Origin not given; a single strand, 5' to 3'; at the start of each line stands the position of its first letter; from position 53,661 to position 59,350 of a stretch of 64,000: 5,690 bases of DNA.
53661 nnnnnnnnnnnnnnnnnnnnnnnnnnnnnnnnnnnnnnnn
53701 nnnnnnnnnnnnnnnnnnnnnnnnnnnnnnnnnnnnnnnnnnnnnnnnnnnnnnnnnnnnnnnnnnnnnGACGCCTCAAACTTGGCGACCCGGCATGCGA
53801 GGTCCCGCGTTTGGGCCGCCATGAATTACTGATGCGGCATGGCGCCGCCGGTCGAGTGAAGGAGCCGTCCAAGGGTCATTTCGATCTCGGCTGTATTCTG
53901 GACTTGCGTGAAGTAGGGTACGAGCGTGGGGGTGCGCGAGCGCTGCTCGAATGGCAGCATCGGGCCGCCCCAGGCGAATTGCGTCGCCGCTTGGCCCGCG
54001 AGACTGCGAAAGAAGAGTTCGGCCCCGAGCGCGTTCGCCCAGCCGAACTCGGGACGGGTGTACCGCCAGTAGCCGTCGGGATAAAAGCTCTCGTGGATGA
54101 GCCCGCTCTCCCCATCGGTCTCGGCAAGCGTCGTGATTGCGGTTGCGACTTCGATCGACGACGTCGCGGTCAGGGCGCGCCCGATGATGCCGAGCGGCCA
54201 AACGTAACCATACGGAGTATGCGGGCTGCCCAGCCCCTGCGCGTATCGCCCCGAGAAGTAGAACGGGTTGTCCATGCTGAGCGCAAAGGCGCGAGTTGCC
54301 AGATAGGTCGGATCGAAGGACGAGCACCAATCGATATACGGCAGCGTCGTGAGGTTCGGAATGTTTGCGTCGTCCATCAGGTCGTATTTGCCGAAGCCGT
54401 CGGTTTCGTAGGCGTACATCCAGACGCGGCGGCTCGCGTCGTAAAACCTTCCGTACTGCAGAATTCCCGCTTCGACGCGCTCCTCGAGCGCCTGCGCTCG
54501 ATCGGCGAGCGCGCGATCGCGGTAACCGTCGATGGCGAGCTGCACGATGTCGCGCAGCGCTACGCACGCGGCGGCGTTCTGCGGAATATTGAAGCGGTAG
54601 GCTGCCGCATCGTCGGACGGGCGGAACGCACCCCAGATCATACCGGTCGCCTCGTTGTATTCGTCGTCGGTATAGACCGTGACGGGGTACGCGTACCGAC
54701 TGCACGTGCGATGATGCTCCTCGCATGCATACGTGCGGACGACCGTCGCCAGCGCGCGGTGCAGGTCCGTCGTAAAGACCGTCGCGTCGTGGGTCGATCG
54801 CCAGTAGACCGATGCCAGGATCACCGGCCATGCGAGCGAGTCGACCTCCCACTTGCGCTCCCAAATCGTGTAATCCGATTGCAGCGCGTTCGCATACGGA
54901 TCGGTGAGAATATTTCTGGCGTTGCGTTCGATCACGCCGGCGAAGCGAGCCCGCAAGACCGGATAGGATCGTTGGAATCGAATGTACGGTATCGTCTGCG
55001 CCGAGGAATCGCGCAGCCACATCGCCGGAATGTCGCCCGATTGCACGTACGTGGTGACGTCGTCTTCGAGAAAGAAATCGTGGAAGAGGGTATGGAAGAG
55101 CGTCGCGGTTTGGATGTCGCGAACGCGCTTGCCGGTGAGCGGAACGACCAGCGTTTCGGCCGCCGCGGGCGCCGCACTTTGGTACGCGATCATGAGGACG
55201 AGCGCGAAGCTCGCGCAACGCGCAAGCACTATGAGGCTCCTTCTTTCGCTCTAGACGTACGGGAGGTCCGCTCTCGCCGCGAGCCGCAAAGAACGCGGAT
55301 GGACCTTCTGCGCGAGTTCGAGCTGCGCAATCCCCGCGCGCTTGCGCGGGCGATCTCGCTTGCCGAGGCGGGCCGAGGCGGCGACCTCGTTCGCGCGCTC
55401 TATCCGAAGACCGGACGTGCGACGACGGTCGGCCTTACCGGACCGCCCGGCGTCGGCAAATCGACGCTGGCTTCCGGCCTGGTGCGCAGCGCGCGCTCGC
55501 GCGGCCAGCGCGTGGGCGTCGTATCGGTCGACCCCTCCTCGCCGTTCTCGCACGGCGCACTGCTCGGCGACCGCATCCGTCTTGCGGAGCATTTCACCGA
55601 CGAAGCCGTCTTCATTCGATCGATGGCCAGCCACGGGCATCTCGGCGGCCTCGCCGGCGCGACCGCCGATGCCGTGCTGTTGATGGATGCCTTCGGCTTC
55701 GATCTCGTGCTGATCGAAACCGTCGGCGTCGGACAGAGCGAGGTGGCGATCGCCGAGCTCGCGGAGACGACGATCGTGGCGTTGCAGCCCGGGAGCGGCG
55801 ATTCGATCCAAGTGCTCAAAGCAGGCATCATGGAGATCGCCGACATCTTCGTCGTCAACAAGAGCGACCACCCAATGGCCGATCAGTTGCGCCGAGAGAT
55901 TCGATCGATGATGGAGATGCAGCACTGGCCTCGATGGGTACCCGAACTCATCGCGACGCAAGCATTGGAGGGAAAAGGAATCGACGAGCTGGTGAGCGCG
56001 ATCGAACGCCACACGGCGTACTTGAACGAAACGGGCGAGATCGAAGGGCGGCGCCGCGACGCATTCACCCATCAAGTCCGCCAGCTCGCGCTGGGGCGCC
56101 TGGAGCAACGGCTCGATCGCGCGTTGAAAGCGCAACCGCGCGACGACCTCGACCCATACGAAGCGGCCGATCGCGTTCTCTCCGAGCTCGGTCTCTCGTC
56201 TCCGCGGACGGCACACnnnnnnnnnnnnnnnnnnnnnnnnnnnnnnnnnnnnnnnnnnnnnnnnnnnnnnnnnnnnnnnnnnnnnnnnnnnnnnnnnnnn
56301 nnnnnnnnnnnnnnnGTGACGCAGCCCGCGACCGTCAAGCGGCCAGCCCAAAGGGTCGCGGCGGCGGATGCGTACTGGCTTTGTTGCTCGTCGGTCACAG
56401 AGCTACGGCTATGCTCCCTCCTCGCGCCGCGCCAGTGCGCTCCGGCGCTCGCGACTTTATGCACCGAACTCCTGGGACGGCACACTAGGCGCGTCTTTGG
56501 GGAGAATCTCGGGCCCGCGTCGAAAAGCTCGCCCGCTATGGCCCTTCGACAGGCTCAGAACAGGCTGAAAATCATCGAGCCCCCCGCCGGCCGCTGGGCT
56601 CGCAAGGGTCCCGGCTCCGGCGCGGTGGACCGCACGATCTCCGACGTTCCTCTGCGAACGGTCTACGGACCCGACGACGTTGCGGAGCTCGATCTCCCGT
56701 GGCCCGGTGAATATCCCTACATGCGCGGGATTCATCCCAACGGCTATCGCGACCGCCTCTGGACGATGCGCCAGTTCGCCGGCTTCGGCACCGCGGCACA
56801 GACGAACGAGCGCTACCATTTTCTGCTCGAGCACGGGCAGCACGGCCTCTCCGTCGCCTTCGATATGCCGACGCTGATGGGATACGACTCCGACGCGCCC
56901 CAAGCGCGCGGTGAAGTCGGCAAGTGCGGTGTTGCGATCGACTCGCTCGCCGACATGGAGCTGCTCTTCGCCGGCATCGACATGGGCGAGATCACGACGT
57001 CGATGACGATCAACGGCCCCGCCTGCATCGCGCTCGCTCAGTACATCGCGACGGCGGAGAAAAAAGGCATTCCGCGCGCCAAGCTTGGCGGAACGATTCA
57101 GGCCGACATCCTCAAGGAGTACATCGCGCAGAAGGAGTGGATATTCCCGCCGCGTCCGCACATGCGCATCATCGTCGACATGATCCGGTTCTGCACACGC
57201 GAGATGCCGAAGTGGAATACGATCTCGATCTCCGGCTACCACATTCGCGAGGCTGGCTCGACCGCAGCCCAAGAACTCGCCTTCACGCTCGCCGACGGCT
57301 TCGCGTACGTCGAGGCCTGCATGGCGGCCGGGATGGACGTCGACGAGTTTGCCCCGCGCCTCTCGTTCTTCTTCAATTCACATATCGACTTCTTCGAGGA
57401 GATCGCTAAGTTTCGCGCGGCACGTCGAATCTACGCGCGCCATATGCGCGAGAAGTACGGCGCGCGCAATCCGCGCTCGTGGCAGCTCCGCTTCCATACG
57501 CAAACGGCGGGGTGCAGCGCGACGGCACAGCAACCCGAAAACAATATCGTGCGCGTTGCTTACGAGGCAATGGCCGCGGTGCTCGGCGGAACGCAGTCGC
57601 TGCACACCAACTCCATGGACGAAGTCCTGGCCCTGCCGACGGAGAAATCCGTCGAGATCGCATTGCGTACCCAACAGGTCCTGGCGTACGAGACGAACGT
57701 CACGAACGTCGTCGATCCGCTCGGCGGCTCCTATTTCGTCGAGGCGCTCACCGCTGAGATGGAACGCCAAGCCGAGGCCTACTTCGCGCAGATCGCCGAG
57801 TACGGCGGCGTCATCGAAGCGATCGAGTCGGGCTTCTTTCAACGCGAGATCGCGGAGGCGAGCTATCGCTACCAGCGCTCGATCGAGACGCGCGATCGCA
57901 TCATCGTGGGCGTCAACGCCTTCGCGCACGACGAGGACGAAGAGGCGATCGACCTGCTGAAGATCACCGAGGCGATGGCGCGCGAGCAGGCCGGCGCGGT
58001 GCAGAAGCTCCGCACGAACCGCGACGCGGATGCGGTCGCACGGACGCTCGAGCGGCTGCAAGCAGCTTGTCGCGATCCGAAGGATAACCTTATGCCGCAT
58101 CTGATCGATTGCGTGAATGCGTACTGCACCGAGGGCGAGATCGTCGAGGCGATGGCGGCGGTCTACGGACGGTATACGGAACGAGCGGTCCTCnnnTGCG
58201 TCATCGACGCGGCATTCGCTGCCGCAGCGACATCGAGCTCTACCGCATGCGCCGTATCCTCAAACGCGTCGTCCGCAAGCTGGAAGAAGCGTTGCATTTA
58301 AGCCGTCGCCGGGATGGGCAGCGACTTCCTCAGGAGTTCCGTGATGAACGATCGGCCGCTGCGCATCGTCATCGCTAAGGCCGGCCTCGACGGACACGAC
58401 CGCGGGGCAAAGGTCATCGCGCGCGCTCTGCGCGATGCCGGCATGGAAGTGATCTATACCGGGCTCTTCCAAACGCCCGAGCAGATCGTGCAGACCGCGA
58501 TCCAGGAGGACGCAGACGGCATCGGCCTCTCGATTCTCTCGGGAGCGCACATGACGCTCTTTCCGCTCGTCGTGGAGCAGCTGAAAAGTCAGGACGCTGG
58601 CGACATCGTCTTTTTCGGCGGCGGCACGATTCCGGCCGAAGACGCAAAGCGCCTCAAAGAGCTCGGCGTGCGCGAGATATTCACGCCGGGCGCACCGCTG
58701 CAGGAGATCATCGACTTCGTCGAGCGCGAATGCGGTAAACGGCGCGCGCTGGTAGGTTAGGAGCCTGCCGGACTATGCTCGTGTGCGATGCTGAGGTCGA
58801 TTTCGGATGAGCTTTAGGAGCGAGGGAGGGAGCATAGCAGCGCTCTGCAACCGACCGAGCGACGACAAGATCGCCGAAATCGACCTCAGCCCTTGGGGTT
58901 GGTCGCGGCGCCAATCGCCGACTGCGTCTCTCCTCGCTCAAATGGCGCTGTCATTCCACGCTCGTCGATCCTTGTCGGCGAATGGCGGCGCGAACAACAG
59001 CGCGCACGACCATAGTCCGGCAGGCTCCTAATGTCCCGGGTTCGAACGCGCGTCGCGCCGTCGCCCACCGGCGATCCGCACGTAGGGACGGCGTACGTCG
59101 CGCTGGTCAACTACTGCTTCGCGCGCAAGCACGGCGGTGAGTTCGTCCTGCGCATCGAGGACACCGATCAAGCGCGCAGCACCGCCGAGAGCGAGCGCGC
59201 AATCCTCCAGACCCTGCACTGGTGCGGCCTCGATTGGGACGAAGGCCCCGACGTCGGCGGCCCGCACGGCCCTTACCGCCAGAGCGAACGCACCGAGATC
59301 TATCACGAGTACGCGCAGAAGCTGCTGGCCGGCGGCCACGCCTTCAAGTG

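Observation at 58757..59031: Third element has unrelated TIRs but a homologous core held in a stem whose sequence co-varies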

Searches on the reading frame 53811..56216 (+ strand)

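Call 66: search_protein_families(library=pfam, proteins=[window:53811-56216:+], max_evalue=0.00001)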
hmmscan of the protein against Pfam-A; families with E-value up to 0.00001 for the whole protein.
window:53811-56216:+ (802 aa): 2 families
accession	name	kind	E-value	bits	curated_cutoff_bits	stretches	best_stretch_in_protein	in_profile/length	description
PF03308.22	MeaB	-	1.2e-89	300.4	23.1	1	511-769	1-269/273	Methylmalonyl Co-A mutase-associated GTPase MeaB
PF01656.29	CbiA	-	8.4e-06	26.2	25.4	0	547-672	9-54/125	CobQ/CobB/MinD/ParA nucleotide binding domain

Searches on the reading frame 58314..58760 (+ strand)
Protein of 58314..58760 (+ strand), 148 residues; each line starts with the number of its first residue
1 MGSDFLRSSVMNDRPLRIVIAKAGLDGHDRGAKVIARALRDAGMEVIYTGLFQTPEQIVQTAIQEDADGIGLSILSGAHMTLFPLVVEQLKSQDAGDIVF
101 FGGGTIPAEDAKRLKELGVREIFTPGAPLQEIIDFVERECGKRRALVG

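Call 66: search_protein_families(library=pfam, proteins=[window:58314-58757:+], max_evalue=0.00001)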
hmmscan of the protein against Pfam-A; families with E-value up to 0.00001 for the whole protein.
window:58314-58757:+ (148 aa): 1 family
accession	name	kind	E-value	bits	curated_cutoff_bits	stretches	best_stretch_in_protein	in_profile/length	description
PF02310.24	B12-binding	-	1.2e-25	90.1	32.1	1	17-126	2-113/121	B12 binding domain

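Call 67: find_encoding_contigs(protein=window:58314-58760:+, flank=3000, max_places=8)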
Protein window:58314-58760:+ (148 aa): no gene with exactly this product is on record in the collection.

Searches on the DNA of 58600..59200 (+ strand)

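Call 7: search_rna_families(source=window, start=58600, end=59200, threshold=evalue, max_evalue=10)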
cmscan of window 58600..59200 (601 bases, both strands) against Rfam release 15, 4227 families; matches with E-value up to 10: 1.
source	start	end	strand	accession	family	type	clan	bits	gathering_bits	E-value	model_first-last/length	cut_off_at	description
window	58752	58812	+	RF01121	sR38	Gene; snRNA; snoRNA; CD-box;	-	10.8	50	7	1-59/59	no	Small nucleolar RNA sR38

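Call 39: search_dna_similar(query=window:58757-59031:+, collection=plasmids, mode=distant, max_evalue=0.01)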
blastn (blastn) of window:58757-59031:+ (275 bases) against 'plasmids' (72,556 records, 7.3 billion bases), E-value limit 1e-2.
No match.

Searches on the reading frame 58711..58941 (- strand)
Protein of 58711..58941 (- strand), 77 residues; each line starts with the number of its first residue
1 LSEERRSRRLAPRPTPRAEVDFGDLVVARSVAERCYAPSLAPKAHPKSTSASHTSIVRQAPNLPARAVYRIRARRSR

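Call 85: search_protein_families(library=pfam, proteins=[window:58711-58941:-], max_evalue=0.01)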
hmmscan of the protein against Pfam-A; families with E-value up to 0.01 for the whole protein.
window:58711-58941:- (77 aa): 0 families
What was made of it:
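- On MITE (miniature inverted-repeat transposable element): Internal ORFs have no Pfam match (call 85).
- There is no Pfam match (call 85).
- Tried and rejected: Coding: There was no Pfam match (call 85).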
